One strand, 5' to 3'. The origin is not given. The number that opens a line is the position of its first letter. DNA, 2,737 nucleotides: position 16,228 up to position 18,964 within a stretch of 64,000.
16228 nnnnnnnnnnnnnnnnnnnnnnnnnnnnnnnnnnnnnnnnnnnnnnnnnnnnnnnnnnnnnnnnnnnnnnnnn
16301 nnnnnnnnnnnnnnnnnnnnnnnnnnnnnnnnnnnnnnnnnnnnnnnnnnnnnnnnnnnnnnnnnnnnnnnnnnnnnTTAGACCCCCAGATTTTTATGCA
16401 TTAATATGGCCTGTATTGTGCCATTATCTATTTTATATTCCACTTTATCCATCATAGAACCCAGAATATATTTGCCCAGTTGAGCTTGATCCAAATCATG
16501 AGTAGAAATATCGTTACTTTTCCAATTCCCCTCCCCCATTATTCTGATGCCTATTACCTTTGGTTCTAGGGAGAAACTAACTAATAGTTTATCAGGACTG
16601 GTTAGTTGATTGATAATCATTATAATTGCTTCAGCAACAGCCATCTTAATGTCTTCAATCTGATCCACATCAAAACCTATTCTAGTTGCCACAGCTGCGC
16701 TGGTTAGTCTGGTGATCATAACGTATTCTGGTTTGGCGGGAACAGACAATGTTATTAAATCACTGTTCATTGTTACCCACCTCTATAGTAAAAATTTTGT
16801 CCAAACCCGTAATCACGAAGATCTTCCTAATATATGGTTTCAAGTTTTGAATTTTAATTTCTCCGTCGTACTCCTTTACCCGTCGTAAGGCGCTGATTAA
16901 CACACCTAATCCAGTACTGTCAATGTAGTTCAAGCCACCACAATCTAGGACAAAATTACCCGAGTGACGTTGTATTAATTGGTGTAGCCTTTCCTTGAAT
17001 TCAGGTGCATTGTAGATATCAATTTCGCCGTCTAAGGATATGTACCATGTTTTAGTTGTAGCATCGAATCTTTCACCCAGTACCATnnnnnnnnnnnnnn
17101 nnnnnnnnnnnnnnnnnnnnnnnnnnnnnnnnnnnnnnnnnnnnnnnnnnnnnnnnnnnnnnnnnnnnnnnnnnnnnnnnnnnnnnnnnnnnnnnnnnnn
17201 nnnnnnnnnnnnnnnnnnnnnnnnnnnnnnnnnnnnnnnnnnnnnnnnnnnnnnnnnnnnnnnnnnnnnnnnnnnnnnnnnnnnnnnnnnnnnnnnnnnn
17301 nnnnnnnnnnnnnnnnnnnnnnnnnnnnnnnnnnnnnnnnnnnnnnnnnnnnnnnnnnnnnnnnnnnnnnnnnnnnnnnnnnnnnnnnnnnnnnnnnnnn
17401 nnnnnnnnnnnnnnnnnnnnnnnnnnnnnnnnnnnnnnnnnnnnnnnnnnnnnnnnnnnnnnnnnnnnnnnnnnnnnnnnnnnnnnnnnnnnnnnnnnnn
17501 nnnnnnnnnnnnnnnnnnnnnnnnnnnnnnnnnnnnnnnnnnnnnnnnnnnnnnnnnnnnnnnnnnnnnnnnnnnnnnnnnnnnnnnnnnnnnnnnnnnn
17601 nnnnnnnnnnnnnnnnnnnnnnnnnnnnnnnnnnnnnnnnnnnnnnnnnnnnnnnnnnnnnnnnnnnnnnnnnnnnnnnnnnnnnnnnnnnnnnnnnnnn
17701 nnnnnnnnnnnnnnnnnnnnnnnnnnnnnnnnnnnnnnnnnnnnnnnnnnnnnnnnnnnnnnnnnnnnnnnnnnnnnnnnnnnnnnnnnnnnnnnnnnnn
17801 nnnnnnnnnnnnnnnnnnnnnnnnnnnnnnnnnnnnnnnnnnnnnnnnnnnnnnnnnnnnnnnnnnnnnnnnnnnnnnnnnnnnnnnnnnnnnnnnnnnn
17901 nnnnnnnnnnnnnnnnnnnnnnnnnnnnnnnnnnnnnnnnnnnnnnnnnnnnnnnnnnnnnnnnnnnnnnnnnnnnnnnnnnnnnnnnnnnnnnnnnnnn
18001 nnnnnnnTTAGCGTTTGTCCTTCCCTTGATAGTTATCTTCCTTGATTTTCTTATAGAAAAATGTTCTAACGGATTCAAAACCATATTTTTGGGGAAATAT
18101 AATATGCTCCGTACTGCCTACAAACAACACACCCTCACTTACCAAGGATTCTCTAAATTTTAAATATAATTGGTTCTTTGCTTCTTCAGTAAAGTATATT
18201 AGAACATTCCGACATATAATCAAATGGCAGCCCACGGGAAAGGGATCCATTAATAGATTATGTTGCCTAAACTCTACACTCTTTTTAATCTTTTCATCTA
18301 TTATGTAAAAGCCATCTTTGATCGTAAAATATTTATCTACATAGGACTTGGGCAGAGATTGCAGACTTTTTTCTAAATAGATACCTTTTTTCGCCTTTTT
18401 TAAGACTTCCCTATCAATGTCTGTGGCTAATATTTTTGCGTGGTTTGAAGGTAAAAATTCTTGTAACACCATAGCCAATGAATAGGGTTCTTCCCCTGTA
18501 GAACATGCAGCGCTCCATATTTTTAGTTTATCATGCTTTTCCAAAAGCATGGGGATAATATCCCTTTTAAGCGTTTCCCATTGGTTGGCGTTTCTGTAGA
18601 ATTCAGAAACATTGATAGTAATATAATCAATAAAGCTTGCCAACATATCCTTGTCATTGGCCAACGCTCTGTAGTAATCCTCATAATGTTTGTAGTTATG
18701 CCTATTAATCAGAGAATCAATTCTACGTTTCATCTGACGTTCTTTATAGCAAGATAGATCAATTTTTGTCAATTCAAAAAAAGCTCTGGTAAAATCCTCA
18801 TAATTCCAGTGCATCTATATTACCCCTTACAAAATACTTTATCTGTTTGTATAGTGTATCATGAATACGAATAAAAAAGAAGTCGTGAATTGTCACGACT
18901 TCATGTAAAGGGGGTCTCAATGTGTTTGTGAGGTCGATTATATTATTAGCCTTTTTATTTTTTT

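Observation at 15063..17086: Partner-switching module with a degenerate (pseudokinase) RsbW in the operon and an intact kinase displaced downstream of the sigma gene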

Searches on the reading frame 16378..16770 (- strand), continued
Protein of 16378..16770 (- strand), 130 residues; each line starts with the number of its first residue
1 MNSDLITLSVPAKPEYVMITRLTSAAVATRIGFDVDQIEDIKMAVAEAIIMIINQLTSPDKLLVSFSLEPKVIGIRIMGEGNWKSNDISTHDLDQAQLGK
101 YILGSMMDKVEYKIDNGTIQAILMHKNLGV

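Call 45: search_protein_families(library=ncbifam, proteins=[L074:10372-11118:+, L078:10359-11138:+, L063:10408-11184:+, L025:10408-11205:+, L074:9980-10369:+, L078:9989-10375:+, L063:10001-10408:+, L036:9980-10372:+], max_evalue=0.00001)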
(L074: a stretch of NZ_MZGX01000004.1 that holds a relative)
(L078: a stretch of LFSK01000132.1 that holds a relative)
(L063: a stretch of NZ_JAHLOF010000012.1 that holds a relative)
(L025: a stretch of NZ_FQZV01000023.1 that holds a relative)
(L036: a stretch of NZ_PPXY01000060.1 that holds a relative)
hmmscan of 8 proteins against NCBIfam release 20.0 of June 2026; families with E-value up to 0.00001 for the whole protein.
L074:10372-11118:+ (248 aa): 54 families (the best 25 are shown)
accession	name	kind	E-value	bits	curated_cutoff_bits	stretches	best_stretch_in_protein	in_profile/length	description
TIGR02980.1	SigBFG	subfamily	6.2e-72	242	234.35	1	27-245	3-223/227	SigB/SigF/SigG family RNA polymerase sigma factor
NF005514.0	PRK07122.1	subfamily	2.6e-61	207.1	372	1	28-245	41-260/264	RNA polymerase sigma factor SigF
TIGR02941.1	Sigma_B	equivalog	5.5e-55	186.6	315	1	17-244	19-249/255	RNA polymerase sigma factor SigB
TIGR02885.1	spore_sigF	equivalog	6.3e-52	176.7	321.45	1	24-245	8-228/231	RNA polymerase sporulation sigma factor SigF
NF004052.0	PRK05572.1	subfamily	2.3e-51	174.7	311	1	10-245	16-247/252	SigF/SigG family RNA polymerase sporulation sigma factor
NF005644.0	PRK07408.1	subfamily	1.7e-47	162.2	261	1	11-246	11-251/258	RNA polymerase sigma factor SigF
NF006071.0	PRK08215.1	equivalog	2.1e-39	135.7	372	1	12-245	23-254/258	RNA polymerase sporulation sigma factor SigG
TIGR02850.1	spore_sigG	equivalog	3.1e-35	121.8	457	1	13-245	21-251/254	RNA polymerase sporulation sigma factor SigG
TIGR02479.1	FliA_WhiG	subfamily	3e-31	108.9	189.6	1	33-245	2-220/224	FliA/WhiG family RNA polymerase sigma factor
TIGR02393.1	RpoD_Cterm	equivalog_domain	4.5e-31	108.3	354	1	31-245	4-225/238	RNA polymerase sigma factor RpoD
TIGR02937.1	sigma70-ECF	superfamily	7.2e-31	107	42.9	1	29-245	3-162/165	sigma-70 family RNA polymerase sigma factor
TIGR02997.1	Sig70-cyanoRpoD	subfamily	5.1e-29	101.5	384.5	1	29-245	76-298/298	RNA polymerase sigma factor, RpoD/SigA family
NF004935.0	PRK06288.1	equivalog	1.6e-28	100.1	343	1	4-245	10-259/270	RNA polymerase sigma factor WhiG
NF006158.0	PRK08301.1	equivalog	7.7e-27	94.3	339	2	167-245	148-234/241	RNA polymerase sporulation sigma factor SigE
NF005643.0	PRK07406.1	equivalog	2.5e-26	92.7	500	1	29-245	162-384/397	RNA polymerase sigma factor RpoD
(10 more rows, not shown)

L078:10359-11138:+ (259 aa): 49 families (the best 25 are shown)
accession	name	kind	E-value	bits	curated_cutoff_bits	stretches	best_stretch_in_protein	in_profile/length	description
TIGR02980.1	SigBFG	subfamily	4.1e-72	242.6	234.35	1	36-256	3-225/227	SigB/SigF/SigG family RNA polymerase sigma factor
NF005514.0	PRK07122.1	subfamily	7.4e-60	202.3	372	1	37-257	41-263/264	RNA polymerase sigma factor SigF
NF004052.0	PRK05572.1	subfamily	9.7e-53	179.2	311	1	10-258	7-251/252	SigF/SigG family RNA polymerase sporulation sigma factor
TIGR02941.1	Sigma_B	equivalog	2.2e-52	178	315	1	21-256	14-252/255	RNA polymerase sigma factor SigB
TIGR02885.1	spore_sigF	equivalog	4.9e-52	177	321.45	1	31-255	6-229/231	RNA polymerase sporulation sigma factor SigF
NF005644.0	PRK07408.1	subfamily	2.6e-45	155.1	261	1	16-258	7-254/258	RNA polymerase sigma factor SigF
NF006071.0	PRK08215.1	equivalog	6.8e-45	153.7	372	1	20-256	22-256/258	RNA polymerase sporulation sigma factor SigG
TIGR02850.1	spore_sigG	equivalog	8e-43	146.7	457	1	19-255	18-252/254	RNA polymerase sporulation sigma factor SigG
TIGR02479.1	FliA_WhiG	subfamily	6.2e-30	104.6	189.6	1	42-257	2-223/224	FliA/WhiG family RNA polymerase sigma factor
TIGR02937.1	sigma70-ECF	superfamily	7.2e-29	100.5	42.9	1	38-255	3-163/165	sigma-70 family RNA polymerase sigma factor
TIGR02997.1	Sig70-cyanoRpoD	subfamily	3.9e-28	98.6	384.5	1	11-254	51-298/298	RNA polymerase sigma factor, RpoD/SigA family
TIGR02393.1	RpoD_Cterm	equivalog_domain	3.2e-27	95.7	354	1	39-258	3-229/238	RNA polymerase sigma factor RpoD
NF005809.0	PRK07670.1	equivalog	6.9e-27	94.6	326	1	19-259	6-252/255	FliA/WhiG family RNA polymerase sigma factor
NF004935.0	PRK06288.1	equivalog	8.8e-27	94.4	343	1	9-257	6-262/270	RNA polymerase sigma factor WhiG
NF005413.0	PRK06986.1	subfamily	8.1e-24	84.8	201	1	38-258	15-237/241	RNA polymerase sigma factor FliA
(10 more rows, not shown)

L063:10408-11184:+ (258 aa): 48 families (the best 25 are shown)
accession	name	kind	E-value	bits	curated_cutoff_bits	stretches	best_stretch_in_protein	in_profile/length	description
TIGR02980.1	SigBFG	subfamily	2.4e-74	249.8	234.35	1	28-252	2-225/227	SigB/SigF/SigG family RNA polymerase sigma factor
TIGR02941.1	Sigma_B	equivalog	1.1e-58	198.6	315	1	2-251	2-251/255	RNA polymerase sigma factor SigB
NF005514.0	PRK07122.1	subfamily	1.3e-56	191.7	372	1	16-251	26-261/264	RNA polymerase sigma factor SigF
TIGR02885.1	spore_sigF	equivalog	9.6e-48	163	321.45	1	25-251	7-229/231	RNA polymerase sporulation sigma factor SigF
NF005644.0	PRK07408.1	subfamily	1.3e-47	162.6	261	1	6-255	4-255/258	RNA polymerase sigma factor SigF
NF004052.0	PRK05572.1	subfamily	5.4e-47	160.4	311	1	6-252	10-249/252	SigF/SigG family RNA polymerase sporulation sigma factor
NF006071.0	PRK08215.1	equivalog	9.6e-43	146.6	372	1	12-252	21-256/258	RNA polymerase sporulation sigma factor SigG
TIGR02850.1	spore_sigG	equivalog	2.4e-38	132.1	457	1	12-251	18-252/254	RNA polymerase sporulation sigma factor SigG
TIGR02937.1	sigma70-ECF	superfamily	1.2e-27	96.6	42.9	1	31-251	3-163/165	sigma-70 family RNA polymerase sigma factor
TIGR02393.1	RpoD_Cterm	equivalog_domain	4.3e-27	95.2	354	1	32-255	3-230/238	RNA polymerase sigma factor RpoD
TIGR02479.1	FliA_WhiG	subfamily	2.7e-26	92.7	189.6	1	35-251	2-221/224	FliA/WhiG family RNA polymerase sigma factor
TIGR02997.1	Sig70-cyanoRpoD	subfamily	1.4e-25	90.1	384.5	1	9-250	56-298/298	RNA polymerase sigma factor, RpoD/SigA family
NF041931.2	MzaA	equivalog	1.7e-23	83.4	800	1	14-218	461-666/726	MZA anti-phage system associated sigma-70 family RNA polymerase sigma factor MzaA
NF004935.0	PRK06288.1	equivalog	2.4e-23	83.1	343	1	6-253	10-262/270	RNA polymerase sigma factor WhiG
NF005920.0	PRK07921.1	subfamily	6.4e-23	81.3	464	1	16-252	79-317/328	RNA polymerase sigma factor SigB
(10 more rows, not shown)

L025:10408-11205:+ (265 aa): 47 families (the best 25 are shown)
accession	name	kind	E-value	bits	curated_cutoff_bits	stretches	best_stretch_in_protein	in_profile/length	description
TIGR02980.1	SigBFG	subfamily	4.2e-77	258.9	234.35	1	34-259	2-226/227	SigB/SigF/SigG family RNA polymerase sigma factor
NF005514.0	PRK07122.1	subfamily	3.8e-62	209.8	372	1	25-259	29-263/264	RNA polymerase sigma factor SigF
TIGR02941.1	Sigma_B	equivalog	4.2e-59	200.1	315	1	23-257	17-251/255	RNA polymerase sigma factor SigB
TIGR02885.1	spore_sigF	equivalog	6.4e-54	183.2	321.45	1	29-259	5-231/231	RNA polymerase sporulation sigma factor SigF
NF004052.0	PRK05572.1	subfamily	3.1e-53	180.9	311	1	14-260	12-251/252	SigF/SigG family RNA polymerase sporulation sigma factor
NF005644.0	PRK07408.1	subfamily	3.2e-50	171.2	261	1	17-260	9-254/258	RNA polymerase sigma factor SigF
NF006071.0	PRK08215.1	equivalog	1.4e-45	155.9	372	1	12-259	15-257/258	RNA polymerase sporulation sigma factor SigG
TIGR02850.1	spore_sigG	equivalog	2.1e-42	145.3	457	1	13-258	13-253/254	RNA polymerase sporulation sigma factor SigG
TIGR02997.1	Sig70-cyanoRpoD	subfamily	1.7e-29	103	384.5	1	31-256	70-298/298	RNA polymerase sigma factor, RpoD/SigA family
TIGR02393.1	RpoD_Cterm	equivalog_domain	2.6e-29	102.5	354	1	37-259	2-228/238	RNA polymerase sigma factor RpoD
NF041931.2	MzaA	equivalog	4.9e-28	98.4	800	1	26-257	467-703/726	MZA anti-phage system associated sigma-70 family RNA polymerase sigma factor MzaA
NF004935.0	PRK06288.1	equivalog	2e-27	96.5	343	1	9-263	7-266/270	RNA polymerase sigma factor WhiG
TIGR02937.1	sigma70-ECF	superfamily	1.4e-26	93.1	42.9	1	37-259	3-165/165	sigma-70 family RNA polymerase sigma factor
NF005920.0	PRK07921.1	subfamily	1.2e-25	90.3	464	1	23-257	77-316/328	RNA polymerase sigma factor SigB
TIGR02479.1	FliA_WhiG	subfamily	1.6e-25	90.2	189.6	1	48-259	13-223/224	FliA/WhiG family RNA polymerase sigma factor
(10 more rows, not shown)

L074:9980-10369:+ (129 aa): 3 families
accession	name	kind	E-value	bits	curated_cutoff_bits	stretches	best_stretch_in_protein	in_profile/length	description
NF003144.0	PRK04069.1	equivalog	1.1e-21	76.9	145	1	7-126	5-142/161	anti-sigma B factor RsbW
TIGR01924.1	rsbW_low_gc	equivalog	3.1e-19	69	155.05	1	7-127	5-143/159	anti-sigma B factor RsbW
TIGR01925.2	spIIAB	equivalog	9.4e-08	32.1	135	1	10-114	3-120/137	anti-sigma F factor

L078:9989-10375:+ (128 aa): 3 families
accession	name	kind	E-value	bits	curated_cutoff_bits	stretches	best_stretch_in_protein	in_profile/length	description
NF003144.0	PRK04069.1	equivalog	1.5e-24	86.2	145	1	4-126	5-145/161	anti-sigma B factor RsbW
TIGR01924.1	rsbW_low_gc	equivalog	2.5e-23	82.3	155.05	1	5-83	6-87/159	anti-sigma B factor RsbW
TIGR01925.2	spIIAB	equivalog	5.4e-07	29.6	135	1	7-97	3-96/137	anti-sigma F factor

L063:10001-10408:+ (135 aa): 4 families
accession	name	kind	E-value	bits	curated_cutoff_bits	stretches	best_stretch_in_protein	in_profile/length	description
NF003144.0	PRK04069.1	equivalog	1.2e-39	135.3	145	1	3-131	5-143/161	anti-sigma B factor RsbW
TIGR01924.1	rsbW_low_gc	equivalog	5.5e-35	120.1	155.05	1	4-131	6-143/159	anti-sigma B factor RsbW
TIGR01925.2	spIIAB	equivalog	6.6e-23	81.1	135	1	5-131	2-136/137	anti-sigma F factor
NF041045.1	RsbA_anti_sig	subfamily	1.7e-13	50.5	210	1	14-128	188-301/303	anti-sigma factor RsbA family regulatory protein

L036:9980-10372:+ (130 aa): 3 families
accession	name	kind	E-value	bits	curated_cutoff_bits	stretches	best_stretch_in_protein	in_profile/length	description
NF003144.0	PRK04069.1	equivalog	1.7e-23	82.8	145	1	8-127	3-145/161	anti-sigma B factor RsbW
TIGR01924.1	rsbW_low_gc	equivalog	1.4e-22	79.9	155.05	1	8-89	3-90/159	anti-sigma B factor RsbW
TIGR01925.2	spIIAB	equivalog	2.6e-08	33.9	135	1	13-113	3-119/137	anti-sigma F factor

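Call 46: predict_structure(alignment_id=A5)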
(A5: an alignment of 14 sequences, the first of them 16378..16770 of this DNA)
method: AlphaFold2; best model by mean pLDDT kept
length: 130 residues; sequences in the alignment: 14
mean_pLDDT: 89.1   pTM: 0.84
mean pLDDT of the five models: 89.1, 88.5, 88.3, 87.3, 87.3
residues with pLDDT >= 90: 88; 70-90: 31; 50-70: 11; < 50: 0
segments of 3 or more residues with pLDDT < 50: none
pLDDT, mean of each block of 10 residues (from residue 1): 79 90 94 94 95 91 93 95 77 73 94 92 89
secondary structure, 60 per line:
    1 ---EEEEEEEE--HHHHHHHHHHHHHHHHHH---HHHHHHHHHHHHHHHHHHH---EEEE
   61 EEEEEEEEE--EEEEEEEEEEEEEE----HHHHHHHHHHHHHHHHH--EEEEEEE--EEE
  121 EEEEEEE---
elements in order: E4-11 H14-31 H35-53 E57-69 E72-85 H90-106 E109-115 E118-127

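Call 50: fold_search(model_id=the predicted structure, library=pdb)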
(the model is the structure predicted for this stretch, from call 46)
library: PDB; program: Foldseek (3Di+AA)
matches with E <= 10: 545; with E <= 0.001: 21
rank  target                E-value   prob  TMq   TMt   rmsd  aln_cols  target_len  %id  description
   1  6m37_C                1.3e-10  1.00  0.73  0.82   4.7       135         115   29  The crystal structure of B. subtilis RsbV/RsbW complex in the hexagonal crystal form (released 2020-07-15)
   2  6m37_A                1.4e-10  1.00  0.72  0.82   3.5       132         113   29  The crystal structure of B. subtilis RsbV/RsbW complex in the hexagonal crystal form (released 2020-07-15)
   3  6m36_A                1.5e-10  1.00  0.75  0.94   2.1       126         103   29  The crystal structure of B. subtilis RsbV/RsbW complex in the monoclinic crystal form (released 2020-07-15)
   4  6m36_E                4.3e-10  1.00  0.72  0.93   2.4       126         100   30  The crystal structure of B. subtilis RsbV/RsbW complex in the monoclinic crystal form (released 2020-07-15)
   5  6m36_C                4.8e-10  1.00  0.70  0.86   2.8       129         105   28  The crystal structure of B. subtilis RsbV/RsbW complex in the monoclinic crystal form (released 2020-07-15)
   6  6m36_I                5.1e-10  1.00  0.75  0.93   2.1       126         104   28  The crystal structure of B. subtilis RsbV/RsbW complex in the monoclinic crystal form (released 2020-07-15)
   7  6m36_G                7.0e-10  1.00  0.69  0.85   2.7       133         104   28  The crystal structure of B. subtilis RsbV/RsbW complex in the monoclinic crystal form (released 2020-07-15)
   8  1l0o_A                1.2e-08  1.00  0.79  0.73   4.3       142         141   19  Crystal Structure of the Bacillus stearothermophilus Anti-Sigma Factor SpoIIAB with the Sporulation Sigma Factor Sigma (released 2002-04-03)
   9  1til_E                1.6e-08  1.00  0.78  0.73   4.6       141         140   20  Crystal Structures of the ADP and ATP bound forms of the Bacillus Anti-sigma factor SpoIIAB in complex with the Anti-a (released 2004-06-15)
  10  1tid_A                3.7e-08  1.00  0.71  0.69   3.9       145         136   20  Crystal Structures of the ADP and ATP bound forms of the Bacillus Anti-sigma factor SpoIIAB in complex with the Anti-a (released 2004-06-15)
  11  6m36_O                5.0e-08  1.00  0.71  0.93   2.3       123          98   30  The crystal structure of B. subtilis RsbV/RsbW complex in the monoclinic crystal form (released 2020-07-15)
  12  1th8_A                5.6e-08  1.00  0.75  0.74   3.8       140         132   21  Crystal Structures of the ADP and ATP bound forms of the Bacillus Anti-sigma factor SpoIIAB in complex with the Anti-a (released 2004-06-15)
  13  1tid_C                6.0e-08  1.00  0.75  0.73   4.4       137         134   20  Crystal Structures of the ADP and ATP bound forms of the Bacillus Anti-sigma factor SpoIIAB in complex with the Anti-a (released 2004-06-15)
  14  8ih8_D                7.2e-08  1.00  0.76  0.76   3.2       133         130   20  anti-sigmaF factor and Anti-sigmaF factor antagonist complex(usfx-RsfB) (released 2024-02-28)
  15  1thn_A                2.4e-07  1.00  0.74  0.71   4.7       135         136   21  Crystal Structures of the ADP and ATP bound forms of the Bacillus Anti-sigma factor SpoIIAB in complex with the Anti-a (released 2004-06-15)
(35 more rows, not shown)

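Call 92: search_protein_representatives(alignment_id=A5)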
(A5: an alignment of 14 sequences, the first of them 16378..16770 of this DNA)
Query: 14 sequences, 132 profile positions. Proteins with E-value up to 0.001 (for the whole library): 2594; up to 1e-10: 379; up to 1e-30: 7. The best 150 are listed.
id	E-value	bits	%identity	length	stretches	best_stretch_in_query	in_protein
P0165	4.5e-59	214.4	-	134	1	1-131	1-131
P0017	6.0e-45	168.7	-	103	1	1-103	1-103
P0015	7.6e-37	142.4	-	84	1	1-81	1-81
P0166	2.5e-35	137.5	-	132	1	1-128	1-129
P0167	1.8e-32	128.3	-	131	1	1-130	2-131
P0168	2.9e-31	124.4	-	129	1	4-130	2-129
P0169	9.4e-31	122.7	-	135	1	1-131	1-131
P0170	1.1e-29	119.3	-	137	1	1-131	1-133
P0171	1.0e-27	112.9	-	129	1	1-128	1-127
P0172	1.3e-27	112.6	-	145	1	3-128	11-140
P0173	6.4e-27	110.3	-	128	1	1-127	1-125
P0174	1.1e-25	106.3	-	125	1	1-127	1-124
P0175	2.8e-25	105.0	-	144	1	3-130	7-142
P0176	1.0e-24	103.2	-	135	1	3-128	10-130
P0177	8.3e-24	100.3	-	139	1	3-126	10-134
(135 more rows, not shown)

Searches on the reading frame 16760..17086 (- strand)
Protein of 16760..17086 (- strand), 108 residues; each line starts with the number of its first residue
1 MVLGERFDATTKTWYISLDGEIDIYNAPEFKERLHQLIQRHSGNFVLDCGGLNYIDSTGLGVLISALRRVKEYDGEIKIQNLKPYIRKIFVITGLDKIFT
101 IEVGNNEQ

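Call 3: search_protein_families(library=pfam, proteins=[window:16760-17086:-], max_evalue=0.1)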
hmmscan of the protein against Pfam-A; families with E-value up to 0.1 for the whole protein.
window:16760-17086:- (108 aa): 3 families
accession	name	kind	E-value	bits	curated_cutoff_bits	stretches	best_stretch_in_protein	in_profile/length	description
PF01740.26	STAS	-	4.7e-22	78.2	22.6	1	16-101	13-99/106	STAS domain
PF13466.11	STAS_2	-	3e-17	63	29.2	1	16-96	1-80/80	STAS domain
PF18974.5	DUF5710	-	0.028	14.6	26.5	1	3-17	17-31/44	Domain of unknown function (DUF5710)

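Call 4: search_protein_families(library=ncbifam, proteins=[window:16760-17086:-], max_evalue=0.1)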
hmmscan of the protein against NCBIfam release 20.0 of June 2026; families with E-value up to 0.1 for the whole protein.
window:16760-17086:- (108 aa): 4 families
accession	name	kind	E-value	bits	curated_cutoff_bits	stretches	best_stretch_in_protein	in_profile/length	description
TIGR00377.1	ant_ant_sig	superfamily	5.9e-25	87.3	53.45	1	9-102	9-103/108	anti-sigma factor antagonist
TIGR02886.1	spore_II_AA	equivalog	7.1e-17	61.3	114.75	1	7-102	3-99/106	anti-sigma F factor antagonist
NF033618.0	mlaB_1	equivalog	0.0087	16.5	90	1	16-90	12-83/94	lipid asymmetry maintenance protein MlaB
NF047705.1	slr1659_superfam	superfamily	0.092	13.1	100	0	12-70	15-76/111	slr1659 superfamily regulator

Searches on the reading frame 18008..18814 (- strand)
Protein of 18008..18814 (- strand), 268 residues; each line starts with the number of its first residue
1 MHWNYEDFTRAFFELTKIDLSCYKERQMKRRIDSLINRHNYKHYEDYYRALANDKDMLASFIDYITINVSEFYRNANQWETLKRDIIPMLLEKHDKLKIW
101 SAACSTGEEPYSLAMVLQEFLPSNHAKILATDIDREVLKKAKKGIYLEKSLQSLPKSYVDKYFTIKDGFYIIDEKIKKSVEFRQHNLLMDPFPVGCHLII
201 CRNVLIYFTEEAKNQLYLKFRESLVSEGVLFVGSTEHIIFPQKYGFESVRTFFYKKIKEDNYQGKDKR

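Call 94: search_protein_families(library=pfam, proteins=[window:18008-18814:-], max_evalue=0.00001)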
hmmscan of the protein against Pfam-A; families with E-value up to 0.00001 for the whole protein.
window:18008-18814:- (268 aa): 2 families
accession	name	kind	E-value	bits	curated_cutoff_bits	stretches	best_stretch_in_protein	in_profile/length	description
PF01739.24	CheR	-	1.5e-56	191.4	27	1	68-243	1-185/195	CheR methyltransferase, SAM binding domain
PF03705.20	CheR_N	-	2.7e-12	46.6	27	1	5-55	3-53/53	CheR methyltransferase, all-alpha domain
